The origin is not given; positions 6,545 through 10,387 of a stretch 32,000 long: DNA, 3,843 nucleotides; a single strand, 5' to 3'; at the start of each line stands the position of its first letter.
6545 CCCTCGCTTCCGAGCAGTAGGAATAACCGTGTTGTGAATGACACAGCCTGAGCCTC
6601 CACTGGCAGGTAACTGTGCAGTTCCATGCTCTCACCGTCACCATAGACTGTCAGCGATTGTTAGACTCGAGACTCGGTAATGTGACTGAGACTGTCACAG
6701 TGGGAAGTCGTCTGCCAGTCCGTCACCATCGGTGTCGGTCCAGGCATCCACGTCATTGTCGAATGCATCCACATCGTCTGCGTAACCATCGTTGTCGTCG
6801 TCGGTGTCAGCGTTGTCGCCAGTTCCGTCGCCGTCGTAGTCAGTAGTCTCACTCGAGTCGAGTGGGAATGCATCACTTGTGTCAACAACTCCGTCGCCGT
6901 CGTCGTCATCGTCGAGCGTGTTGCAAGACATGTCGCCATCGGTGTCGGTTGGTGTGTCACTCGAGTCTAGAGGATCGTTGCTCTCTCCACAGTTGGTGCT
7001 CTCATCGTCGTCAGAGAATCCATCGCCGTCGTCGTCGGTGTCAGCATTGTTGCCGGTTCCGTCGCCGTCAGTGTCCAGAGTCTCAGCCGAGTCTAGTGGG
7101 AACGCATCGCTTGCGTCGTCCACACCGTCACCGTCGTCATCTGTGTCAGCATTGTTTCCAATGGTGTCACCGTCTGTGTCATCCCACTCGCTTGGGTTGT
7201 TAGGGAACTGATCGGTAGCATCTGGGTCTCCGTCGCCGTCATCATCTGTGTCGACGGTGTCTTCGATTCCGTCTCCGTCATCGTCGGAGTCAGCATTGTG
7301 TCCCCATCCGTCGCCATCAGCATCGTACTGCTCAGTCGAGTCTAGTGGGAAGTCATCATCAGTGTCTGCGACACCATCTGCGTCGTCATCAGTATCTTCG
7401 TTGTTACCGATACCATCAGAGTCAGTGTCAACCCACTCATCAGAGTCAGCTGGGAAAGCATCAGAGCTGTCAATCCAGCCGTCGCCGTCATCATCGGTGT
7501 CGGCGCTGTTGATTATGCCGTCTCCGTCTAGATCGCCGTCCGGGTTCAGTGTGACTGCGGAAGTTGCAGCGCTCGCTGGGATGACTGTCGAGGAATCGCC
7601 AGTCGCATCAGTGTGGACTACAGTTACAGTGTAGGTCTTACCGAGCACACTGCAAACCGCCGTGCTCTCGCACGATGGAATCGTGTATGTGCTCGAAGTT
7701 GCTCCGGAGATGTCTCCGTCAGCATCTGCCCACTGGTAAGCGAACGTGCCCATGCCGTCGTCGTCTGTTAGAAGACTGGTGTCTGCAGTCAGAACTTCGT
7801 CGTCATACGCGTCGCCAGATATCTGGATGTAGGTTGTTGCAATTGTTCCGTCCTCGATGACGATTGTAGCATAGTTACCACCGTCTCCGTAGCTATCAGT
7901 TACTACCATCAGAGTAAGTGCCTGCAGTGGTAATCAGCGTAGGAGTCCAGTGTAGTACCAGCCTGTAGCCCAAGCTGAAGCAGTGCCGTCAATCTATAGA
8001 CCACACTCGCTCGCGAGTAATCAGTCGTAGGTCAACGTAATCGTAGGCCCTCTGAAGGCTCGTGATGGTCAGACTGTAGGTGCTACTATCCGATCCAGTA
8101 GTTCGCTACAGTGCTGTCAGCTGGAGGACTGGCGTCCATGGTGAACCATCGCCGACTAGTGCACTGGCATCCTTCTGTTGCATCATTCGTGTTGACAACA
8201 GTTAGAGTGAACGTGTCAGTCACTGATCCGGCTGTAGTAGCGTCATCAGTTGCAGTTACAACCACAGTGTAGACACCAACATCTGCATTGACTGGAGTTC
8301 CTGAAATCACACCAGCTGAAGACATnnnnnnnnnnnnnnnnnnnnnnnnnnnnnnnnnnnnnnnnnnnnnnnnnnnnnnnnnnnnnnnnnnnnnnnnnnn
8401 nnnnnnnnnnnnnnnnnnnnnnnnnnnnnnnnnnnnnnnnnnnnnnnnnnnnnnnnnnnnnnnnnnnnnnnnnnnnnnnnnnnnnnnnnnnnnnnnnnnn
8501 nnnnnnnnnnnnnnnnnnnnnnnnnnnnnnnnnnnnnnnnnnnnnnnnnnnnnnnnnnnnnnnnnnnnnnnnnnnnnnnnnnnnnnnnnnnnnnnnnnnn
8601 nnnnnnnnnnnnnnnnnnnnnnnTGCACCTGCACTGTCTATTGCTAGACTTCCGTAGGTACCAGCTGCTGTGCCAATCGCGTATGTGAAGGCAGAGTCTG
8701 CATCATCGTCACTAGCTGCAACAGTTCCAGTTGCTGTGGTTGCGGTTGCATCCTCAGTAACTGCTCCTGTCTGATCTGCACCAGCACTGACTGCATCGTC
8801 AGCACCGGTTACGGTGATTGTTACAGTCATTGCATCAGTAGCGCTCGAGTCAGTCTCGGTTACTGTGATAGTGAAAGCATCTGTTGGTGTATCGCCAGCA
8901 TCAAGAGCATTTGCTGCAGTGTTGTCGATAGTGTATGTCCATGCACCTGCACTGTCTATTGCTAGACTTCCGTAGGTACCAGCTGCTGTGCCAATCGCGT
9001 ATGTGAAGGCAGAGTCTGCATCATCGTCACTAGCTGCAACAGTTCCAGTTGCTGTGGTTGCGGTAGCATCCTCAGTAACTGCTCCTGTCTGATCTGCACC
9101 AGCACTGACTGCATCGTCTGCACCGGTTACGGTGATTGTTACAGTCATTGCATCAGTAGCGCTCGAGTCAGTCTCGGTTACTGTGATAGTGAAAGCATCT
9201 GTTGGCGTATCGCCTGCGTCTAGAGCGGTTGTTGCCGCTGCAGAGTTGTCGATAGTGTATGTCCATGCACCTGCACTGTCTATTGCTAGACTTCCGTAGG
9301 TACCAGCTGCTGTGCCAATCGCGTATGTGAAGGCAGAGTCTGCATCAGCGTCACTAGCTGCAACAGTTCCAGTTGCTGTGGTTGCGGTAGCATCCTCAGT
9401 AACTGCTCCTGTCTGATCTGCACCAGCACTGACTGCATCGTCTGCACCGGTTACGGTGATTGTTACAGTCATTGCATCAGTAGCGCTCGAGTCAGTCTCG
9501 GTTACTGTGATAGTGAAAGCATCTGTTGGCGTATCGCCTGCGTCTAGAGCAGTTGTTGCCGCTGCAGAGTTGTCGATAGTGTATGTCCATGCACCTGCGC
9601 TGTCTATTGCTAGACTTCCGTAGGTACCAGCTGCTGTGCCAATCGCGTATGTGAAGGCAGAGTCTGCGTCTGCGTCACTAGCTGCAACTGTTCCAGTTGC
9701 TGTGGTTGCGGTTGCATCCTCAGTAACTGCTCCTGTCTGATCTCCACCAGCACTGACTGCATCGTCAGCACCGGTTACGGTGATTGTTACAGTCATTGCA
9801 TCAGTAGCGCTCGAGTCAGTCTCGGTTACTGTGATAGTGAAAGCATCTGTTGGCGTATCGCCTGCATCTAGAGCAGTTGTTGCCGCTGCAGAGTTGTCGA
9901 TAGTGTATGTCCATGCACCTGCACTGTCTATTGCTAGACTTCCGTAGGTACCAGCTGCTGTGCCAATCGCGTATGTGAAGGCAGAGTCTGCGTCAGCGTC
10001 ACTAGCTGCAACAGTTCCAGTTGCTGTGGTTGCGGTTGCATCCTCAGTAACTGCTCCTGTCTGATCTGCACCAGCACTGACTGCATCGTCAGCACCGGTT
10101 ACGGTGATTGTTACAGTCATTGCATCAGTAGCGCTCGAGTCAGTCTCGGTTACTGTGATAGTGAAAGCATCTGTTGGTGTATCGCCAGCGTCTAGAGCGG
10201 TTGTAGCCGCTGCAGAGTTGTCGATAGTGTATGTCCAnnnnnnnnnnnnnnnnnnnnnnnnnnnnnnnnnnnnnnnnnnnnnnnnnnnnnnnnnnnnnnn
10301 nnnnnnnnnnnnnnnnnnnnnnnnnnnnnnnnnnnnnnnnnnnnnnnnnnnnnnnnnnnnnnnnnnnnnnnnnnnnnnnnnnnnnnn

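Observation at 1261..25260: One export signal, one anchor: eight ORFs from 25260 to 1261 look like a single 24-kb (~8,000-codon) archaeal surface-protein gene in pieces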

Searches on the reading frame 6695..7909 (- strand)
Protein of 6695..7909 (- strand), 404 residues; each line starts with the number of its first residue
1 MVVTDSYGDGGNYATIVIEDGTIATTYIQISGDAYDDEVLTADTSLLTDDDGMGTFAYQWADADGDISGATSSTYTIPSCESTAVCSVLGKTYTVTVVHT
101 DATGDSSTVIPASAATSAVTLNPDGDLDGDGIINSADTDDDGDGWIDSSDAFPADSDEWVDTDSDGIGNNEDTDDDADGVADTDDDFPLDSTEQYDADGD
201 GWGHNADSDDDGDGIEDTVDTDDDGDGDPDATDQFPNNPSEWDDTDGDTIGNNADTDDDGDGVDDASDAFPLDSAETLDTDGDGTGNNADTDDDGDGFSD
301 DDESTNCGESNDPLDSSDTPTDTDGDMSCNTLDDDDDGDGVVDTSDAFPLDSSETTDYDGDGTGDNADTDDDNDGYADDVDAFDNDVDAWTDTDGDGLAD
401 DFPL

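Call 6: search_protein_families(library=pfam, proteins=[window:6695-7909:-], max_evalue=0.01)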
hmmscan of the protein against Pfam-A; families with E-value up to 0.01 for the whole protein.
window:6695-7909:- (404 aa): 0 families

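Call 8: find_homologous_proteins(query=window:6695-7909:-)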
Query window:6695-7909:- (404 aa): 4551 proteins with E <= 0.001 among 8000 candidates; the best 120 are listed.
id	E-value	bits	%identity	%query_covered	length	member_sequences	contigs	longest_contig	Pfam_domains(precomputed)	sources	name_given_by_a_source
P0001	7.4e-193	659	90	93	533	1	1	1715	PF05345.19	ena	-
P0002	2.5e-169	582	80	93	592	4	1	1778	-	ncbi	ncbi:MAG: hypothetical protein ACJZ4T_06275, partial [Candidatus Thalassarchaeaceae archaeon]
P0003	8.8e-150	518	82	79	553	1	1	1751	PF17963.8,PF05345.19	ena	-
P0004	3.2e-123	430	70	83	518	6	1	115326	-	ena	-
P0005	7.1e-109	383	49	72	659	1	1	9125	PF02412.24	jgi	-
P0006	5.0e-100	354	45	68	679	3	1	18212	PF02412.24,PF13585.13,PF18884.6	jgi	jgi:gliding motility-associated-like protein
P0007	5.4e-97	344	49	58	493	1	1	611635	PF02412.24,PF13585.13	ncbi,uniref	ncbi:gliding motility-associated C-terminal domain-containing protein, partial [Arenibacter aquaticu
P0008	4.4e-91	324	86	47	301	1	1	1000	-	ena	-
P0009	3.5e-90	321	64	69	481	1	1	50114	-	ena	-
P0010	5.3e-89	317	55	67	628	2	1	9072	PF02412.24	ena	-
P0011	1.4e-88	316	56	67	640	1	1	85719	-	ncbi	ncbi:MAG: hypothetical protein WD002_11975, partial [Pseudomonadales bacterium]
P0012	4.5e-88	314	63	34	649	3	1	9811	PF02412.24,PF07603.18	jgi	jgi:hypothetical protein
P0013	4.8e-85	304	61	65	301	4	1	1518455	-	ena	-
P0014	8.6e-81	290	40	68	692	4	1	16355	PF02412.24,PF13585.13,PF18884.6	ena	-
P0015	7.3e-79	284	46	46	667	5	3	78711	PF02412.24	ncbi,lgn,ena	-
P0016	8.7e-78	280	84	42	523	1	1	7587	-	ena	-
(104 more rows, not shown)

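Call 9: find_encoding_contigs(protein=window:6695-7909:-, flank=10000)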
Protein window:6695-7909:- (404 aa): no gene with exactly this product is on record in the collection.

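Call 17: find_encoding_contigs(protein=P0004, flank=10000, max_places=3)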
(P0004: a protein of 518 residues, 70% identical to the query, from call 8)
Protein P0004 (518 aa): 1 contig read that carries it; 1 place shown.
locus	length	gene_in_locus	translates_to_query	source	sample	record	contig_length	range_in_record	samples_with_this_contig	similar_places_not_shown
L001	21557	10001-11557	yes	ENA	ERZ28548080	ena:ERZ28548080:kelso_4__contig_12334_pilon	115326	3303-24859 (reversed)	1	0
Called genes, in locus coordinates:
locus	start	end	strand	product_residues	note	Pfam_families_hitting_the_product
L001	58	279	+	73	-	-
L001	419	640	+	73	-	-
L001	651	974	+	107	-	-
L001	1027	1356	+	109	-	-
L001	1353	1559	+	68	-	-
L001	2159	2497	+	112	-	-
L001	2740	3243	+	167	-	PF00028:Cadherin (weak)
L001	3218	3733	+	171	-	-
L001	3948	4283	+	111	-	-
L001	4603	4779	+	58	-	-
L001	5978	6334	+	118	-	-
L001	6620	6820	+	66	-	-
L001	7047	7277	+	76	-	-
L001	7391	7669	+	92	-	-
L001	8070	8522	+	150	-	PF05345:He_PIG, PF17963:Big_9 (weak)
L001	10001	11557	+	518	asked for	-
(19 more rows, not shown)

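Call 18: find_encoding_contigs(protein=P0002, flank=10000, max_places=3)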
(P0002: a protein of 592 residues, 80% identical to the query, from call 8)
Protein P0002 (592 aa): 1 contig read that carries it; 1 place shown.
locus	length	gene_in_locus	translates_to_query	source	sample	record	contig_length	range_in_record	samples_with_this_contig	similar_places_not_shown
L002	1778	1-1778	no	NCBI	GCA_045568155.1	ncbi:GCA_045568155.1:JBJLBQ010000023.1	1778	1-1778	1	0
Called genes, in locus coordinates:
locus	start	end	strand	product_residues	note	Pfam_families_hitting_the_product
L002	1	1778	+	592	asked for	?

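Call 26: find_encoding_contigs(protein=P0003, flank=2000, max_places=2)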
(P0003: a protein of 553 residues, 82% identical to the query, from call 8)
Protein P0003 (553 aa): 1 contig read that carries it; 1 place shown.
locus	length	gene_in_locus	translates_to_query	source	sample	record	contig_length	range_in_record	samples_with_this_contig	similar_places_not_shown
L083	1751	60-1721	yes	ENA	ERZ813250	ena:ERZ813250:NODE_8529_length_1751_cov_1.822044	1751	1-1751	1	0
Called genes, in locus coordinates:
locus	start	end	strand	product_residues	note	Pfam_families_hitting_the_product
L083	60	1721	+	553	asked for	PF05345:He_PIG, PF17963:Big_9 (weak)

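Call 27: find_encoding_contigs(protein=P0008, flank=2000, max_places=2)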
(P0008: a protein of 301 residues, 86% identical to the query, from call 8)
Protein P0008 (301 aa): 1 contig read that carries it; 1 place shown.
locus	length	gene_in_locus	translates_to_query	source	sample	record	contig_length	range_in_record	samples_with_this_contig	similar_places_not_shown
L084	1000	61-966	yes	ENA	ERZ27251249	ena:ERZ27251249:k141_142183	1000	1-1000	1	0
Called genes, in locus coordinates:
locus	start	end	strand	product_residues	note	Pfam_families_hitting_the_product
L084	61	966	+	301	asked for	-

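Call 28: find_encoding_contigs(protein=P0001, flank=2000, max_places=2)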
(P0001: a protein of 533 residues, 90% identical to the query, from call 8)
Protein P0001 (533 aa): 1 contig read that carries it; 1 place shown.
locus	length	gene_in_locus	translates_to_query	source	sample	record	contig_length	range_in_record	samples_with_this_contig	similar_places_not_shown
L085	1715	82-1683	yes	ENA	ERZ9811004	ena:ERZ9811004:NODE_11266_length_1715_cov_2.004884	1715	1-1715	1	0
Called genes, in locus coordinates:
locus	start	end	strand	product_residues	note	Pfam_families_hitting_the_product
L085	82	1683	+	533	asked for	PF05345:He_PIG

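Call 41: search_protein_families(library=ncbifam, proteins=[window:6695-7909:-], max_evalue=0.01)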
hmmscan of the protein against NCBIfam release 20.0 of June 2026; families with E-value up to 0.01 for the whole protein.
window:6695-7909:- (404 aa): 2 families
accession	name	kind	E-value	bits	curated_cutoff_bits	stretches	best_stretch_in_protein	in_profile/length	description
NF047638.1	throspo3_MtsC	equivalog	3.5e-11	42.6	350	2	221-400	88-262/428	cell-cell cohesion MYXO-CTERM protein MtsC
NF040485.1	ZirU_fam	subfamily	0.00027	21.2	100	1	16-119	15-112/210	ZirU family protein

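Call 43: search_protein_families(library=pfam, proteins=[P0003, P0016], max_evalue=1)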
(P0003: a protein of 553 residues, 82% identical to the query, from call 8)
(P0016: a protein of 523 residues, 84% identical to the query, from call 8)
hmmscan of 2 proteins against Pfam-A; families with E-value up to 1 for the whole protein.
P0003 (553 aa): 4 families
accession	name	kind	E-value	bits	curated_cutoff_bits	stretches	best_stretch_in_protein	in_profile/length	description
PF05345.18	He_PIG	-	2.3e-13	50.8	24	1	23-112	2-95/96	Putative Ig domain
PF17963.7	Big_9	-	1.7e-05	26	23.6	1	20-105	1-85/89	Bacterial Ig domain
PF21852.1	DUF6911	-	0.18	12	24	0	206-257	62-111/128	Family of unknown function (DUF6911)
PF21661.2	DUF6860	-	0.34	11.3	27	0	8-51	63-107/125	Domain of unknown function (DUF6860)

P0016 (523 aa): 1 family
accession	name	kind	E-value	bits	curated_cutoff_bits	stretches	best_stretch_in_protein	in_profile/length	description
PF18884.5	TSP3_bac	-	0.0051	17.1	25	2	308-328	1-21/22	Bacterial TSP3 repeat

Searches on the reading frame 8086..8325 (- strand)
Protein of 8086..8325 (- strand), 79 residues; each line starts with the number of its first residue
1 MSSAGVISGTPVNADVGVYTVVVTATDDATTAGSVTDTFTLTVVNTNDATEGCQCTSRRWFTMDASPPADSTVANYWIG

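Call 6: search_protein_families(library=pfam, proteins=[window:8086-8325:-], max_evalue=0.01)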
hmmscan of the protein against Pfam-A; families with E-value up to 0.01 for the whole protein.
window:8086-8325:- (79 aa): 2 families
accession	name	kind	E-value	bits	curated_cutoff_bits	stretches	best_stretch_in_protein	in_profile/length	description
PF05345.18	He_PIG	-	4.1e-07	30.8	24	1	2-43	56-95/96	Putative Ig domain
PF23969.1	DUF7296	-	0.0067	17.4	27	1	9-64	12-66/115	Domain of unknown function (DUF7296)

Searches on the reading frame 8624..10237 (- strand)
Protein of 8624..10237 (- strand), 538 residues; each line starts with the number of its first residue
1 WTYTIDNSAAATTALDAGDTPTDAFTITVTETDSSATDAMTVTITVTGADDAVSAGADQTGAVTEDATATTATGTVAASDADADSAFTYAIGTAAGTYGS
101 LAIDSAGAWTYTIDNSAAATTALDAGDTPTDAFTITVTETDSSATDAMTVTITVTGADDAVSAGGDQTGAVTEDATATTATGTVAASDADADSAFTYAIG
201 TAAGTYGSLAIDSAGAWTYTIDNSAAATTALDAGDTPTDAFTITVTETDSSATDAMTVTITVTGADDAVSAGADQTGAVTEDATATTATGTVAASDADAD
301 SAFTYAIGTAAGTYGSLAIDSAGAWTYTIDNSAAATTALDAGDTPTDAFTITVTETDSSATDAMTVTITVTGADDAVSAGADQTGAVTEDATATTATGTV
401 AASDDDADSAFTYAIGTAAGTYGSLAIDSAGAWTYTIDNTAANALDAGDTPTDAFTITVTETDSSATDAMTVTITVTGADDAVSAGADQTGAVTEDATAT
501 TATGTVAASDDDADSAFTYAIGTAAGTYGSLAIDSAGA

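Call 41: search_protein_families(library=ncbifam, proteins=[window:8624-10237:-], max_evalue=0.01)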
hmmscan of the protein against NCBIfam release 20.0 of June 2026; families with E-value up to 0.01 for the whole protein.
window:8624-10237:- (538 aa): 6 families
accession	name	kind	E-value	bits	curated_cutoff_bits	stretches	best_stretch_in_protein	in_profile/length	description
TIGR01965.1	VCBS_repeat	domain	5.8e-93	305.5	15.5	5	73-175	1-98/99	VCBS domain-containing protein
NF045619.1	adhes_GNV_Cterm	subfamily_domain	9e-17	61.4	180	4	384-517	111-253/458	BapA/Bap/LapF family large adhesin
NF003190.0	PRK04164.1-1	equivalog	8e-06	25.4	318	0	397-446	56-105/200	hypothetical protein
NF012211.1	tand_rpt_95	domain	3e-05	23.9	90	0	387-489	2-97/98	tandem-95 repeat protein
NF038112.1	myxo_dep_M36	subfamily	0.00014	19.1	1500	1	220-527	1238-1516/1604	myxosortase-dependent M36 family metallopeptidase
NF033932.1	LapB_rpt_80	domain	0.0087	16.3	45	0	133-157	3-27/83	LapB repeat-containing protein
